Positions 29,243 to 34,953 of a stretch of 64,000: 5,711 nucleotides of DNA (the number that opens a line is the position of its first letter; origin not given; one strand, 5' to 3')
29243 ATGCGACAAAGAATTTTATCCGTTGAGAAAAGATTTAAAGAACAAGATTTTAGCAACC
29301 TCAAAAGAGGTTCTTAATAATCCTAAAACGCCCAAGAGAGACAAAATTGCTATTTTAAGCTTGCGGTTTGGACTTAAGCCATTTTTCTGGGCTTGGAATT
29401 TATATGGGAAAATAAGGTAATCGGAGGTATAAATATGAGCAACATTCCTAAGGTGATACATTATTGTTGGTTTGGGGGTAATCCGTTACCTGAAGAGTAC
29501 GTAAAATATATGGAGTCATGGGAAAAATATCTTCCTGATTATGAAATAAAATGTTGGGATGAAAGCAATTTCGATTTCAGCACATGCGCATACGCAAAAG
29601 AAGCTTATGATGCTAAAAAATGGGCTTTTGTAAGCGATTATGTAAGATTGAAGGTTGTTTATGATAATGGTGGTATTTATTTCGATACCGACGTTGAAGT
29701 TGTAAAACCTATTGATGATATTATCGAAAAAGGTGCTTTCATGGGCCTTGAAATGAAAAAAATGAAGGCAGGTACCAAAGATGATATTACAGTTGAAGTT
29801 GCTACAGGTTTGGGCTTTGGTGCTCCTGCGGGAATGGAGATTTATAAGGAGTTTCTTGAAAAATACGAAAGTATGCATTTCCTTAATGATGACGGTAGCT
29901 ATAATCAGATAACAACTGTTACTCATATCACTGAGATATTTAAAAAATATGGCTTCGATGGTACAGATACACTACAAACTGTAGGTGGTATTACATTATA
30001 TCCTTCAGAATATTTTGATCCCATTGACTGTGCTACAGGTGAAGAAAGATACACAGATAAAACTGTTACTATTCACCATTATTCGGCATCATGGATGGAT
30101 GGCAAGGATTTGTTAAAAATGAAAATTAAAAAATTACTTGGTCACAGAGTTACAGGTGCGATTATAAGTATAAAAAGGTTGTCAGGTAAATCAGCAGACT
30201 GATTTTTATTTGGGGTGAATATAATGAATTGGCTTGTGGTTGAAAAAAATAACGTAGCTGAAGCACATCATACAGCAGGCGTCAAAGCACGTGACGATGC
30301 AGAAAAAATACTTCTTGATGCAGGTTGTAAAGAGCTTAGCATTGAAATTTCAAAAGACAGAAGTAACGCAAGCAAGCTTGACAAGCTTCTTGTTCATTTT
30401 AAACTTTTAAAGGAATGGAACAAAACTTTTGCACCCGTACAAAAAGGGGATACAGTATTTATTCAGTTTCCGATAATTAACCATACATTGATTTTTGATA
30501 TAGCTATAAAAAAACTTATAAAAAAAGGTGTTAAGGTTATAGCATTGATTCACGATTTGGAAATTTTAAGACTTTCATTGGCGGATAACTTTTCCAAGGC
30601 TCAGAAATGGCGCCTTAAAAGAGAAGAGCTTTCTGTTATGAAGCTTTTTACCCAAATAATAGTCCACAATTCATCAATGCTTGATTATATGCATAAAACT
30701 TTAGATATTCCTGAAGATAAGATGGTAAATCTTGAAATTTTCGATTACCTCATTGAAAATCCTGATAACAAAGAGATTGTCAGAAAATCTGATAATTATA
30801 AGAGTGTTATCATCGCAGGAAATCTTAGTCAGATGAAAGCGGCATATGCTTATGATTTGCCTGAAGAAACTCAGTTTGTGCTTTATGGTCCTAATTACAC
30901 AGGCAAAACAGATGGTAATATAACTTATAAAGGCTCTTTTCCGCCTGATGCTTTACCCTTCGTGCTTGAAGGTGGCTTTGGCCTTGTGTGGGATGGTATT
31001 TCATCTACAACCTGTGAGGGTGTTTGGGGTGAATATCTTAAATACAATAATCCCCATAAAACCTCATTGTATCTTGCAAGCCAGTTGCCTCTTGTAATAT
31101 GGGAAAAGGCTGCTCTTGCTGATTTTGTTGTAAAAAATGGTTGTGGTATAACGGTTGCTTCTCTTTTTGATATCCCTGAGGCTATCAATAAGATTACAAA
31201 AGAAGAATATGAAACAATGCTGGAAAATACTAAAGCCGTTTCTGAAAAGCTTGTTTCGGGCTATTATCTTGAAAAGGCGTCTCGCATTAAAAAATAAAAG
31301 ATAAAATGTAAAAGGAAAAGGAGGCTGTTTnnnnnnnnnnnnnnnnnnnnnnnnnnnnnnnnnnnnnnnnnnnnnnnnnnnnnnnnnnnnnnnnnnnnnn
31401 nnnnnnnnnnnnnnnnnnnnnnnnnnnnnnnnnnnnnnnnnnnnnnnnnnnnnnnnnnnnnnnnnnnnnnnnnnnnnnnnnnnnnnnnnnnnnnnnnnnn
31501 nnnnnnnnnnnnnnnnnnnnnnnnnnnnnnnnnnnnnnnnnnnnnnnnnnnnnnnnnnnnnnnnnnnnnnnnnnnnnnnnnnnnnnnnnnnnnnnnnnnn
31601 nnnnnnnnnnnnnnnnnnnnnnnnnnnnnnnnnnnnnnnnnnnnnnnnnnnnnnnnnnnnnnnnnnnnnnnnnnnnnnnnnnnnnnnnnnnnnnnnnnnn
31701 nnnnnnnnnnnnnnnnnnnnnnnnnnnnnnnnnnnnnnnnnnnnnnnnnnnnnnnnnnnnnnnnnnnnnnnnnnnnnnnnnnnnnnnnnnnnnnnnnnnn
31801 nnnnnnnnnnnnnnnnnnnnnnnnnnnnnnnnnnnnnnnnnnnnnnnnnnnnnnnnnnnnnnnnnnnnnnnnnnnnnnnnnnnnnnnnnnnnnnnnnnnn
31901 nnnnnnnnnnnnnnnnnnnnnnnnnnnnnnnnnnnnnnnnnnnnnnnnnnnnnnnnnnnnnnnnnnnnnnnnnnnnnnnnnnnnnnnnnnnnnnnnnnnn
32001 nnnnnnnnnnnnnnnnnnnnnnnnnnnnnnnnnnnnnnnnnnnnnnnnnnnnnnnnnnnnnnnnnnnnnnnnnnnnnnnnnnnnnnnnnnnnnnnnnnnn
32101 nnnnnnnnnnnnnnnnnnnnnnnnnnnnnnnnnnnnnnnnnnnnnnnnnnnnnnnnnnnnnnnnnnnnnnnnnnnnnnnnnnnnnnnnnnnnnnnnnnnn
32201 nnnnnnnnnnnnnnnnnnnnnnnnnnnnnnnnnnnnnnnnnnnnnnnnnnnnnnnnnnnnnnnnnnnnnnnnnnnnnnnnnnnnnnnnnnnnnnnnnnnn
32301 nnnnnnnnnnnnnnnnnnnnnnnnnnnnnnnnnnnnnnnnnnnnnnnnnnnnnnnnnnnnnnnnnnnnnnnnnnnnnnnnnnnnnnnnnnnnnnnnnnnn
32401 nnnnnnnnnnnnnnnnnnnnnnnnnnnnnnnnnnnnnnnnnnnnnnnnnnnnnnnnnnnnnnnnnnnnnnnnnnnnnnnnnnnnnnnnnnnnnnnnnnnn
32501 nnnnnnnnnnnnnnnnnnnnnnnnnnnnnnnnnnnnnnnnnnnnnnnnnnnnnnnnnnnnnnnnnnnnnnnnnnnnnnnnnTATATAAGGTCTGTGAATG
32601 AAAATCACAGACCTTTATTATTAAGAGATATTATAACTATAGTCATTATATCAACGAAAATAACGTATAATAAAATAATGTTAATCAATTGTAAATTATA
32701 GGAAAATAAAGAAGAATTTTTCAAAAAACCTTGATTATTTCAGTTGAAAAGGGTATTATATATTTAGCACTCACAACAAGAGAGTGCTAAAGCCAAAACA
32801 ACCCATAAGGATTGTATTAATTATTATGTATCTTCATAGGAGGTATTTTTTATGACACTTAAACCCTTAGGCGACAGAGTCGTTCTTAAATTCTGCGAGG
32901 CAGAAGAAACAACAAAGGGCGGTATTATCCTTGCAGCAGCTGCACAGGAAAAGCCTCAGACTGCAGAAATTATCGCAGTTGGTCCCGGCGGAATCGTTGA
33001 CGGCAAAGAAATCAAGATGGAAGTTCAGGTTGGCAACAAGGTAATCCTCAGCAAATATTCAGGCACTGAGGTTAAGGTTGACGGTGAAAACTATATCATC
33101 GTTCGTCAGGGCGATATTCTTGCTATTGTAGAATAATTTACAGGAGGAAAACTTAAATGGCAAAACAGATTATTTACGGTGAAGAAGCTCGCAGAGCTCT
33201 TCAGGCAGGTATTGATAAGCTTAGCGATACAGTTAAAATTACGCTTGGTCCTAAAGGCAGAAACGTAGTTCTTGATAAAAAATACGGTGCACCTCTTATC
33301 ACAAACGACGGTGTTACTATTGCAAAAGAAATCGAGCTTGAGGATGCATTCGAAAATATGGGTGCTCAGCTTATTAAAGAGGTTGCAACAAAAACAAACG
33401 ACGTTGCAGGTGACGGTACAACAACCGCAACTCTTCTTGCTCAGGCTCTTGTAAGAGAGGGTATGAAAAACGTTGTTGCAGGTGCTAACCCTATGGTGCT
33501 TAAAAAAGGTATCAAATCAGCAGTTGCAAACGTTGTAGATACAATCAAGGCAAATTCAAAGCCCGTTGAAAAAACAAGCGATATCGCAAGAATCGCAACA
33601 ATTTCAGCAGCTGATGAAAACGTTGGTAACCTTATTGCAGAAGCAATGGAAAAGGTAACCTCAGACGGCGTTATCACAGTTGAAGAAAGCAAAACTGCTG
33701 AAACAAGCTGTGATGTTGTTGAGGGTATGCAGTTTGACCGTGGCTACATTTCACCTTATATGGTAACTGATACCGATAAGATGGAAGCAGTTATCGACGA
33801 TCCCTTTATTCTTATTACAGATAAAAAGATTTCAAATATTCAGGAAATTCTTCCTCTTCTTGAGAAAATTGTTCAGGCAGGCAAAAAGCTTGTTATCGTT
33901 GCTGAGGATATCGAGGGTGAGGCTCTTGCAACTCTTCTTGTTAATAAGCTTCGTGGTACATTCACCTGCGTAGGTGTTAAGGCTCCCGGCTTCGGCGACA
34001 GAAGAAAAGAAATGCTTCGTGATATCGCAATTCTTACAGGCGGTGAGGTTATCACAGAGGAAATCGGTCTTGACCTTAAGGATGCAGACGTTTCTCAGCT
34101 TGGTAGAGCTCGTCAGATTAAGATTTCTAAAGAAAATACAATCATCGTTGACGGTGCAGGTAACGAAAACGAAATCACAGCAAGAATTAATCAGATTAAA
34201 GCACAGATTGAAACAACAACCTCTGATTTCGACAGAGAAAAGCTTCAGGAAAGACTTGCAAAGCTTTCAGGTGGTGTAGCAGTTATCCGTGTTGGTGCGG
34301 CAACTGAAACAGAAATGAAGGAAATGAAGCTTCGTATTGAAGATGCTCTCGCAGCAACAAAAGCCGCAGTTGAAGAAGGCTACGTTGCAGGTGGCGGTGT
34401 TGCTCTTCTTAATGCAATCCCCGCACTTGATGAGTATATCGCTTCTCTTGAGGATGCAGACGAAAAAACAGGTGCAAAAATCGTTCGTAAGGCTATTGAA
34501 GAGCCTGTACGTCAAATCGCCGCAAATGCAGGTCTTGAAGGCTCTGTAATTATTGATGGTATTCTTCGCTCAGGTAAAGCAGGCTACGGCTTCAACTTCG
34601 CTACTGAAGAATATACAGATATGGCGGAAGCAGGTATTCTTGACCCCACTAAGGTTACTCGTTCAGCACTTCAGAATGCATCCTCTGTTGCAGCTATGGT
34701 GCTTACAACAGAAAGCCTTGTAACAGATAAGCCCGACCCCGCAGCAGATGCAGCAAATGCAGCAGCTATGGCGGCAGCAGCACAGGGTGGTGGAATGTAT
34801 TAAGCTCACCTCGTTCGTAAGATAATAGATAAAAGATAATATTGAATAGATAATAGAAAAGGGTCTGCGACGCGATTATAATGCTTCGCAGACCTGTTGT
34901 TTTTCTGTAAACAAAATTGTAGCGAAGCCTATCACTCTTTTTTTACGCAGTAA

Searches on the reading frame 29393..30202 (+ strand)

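Call 31: search_protein_families(library=pfam, proteins=[window:29393-30202:+])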
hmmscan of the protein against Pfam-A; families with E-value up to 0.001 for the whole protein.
window:29393-30202:+ (269 aa): 3 families
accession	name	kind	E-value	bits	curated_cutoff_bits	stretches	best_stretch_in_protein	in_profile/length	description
PF04488.21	Gly_transf_sug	-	1.2e-15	58.4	23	1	33-113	1-89/93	Glycosyltransferase sugar-binding region containing DXD motif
PF05704.18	Caps_synth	-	3.3e-09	37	24.5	1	16-123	44-153/278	Capsular polysaccharide synthesis protein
PF12919.13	TcdA_TcdB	-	1.8e-08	34.5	23.6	0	20-59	1-39/382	TcdA/TcdB catalytic glycosyltransferase domain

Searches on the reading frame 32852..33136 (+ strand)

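Call 31: search_protein_families(library=pfam, proteins=[window:32852-33136:+])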
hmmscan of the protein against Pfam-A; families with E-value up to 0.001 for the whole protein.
window:32852-33136:+ (94 aa): 1 family
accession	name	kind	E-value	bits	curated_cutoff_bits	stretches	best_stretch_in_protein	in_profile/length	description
PF00166.26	Cpn10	-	1.5e-31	108.7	21.1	1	3-93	2-93/93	Chaperonin 10 Kd subunit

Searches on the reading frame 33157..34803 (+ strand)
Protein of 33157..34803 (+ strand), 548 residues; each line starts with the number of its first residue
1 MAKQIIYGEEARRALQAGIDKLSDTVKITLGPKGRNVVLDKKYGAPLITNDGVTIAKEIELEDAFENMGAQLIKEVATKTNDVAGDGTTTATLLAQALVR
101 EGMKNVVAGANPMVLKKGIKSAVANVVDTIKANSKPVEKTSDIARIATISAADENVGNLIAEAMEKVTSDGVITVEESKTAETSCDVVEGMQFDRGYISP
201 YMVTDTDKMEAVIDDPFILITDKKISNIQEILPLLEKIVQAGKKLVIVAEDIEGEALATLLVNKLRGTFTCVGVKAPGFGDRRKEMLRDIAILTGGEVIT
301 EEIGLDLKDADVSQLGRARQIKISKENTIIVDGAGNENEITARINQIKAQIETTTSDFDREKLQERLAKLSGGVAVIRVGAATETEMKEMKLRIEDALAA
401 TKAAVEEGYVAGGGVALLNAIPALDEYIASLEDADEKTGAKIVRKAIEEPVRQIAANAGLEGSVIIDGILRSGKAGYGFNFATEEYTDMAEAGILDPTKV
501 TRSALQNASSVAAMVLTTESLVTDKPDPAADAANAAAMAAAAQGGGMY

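Call 23: find_encoding_contigs(protein=window:33157-34803:+, flank=10000, max_places=10)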
Protein window:33157-34803:+ (548 aa): no gene with exactly this product is on record in the collection.
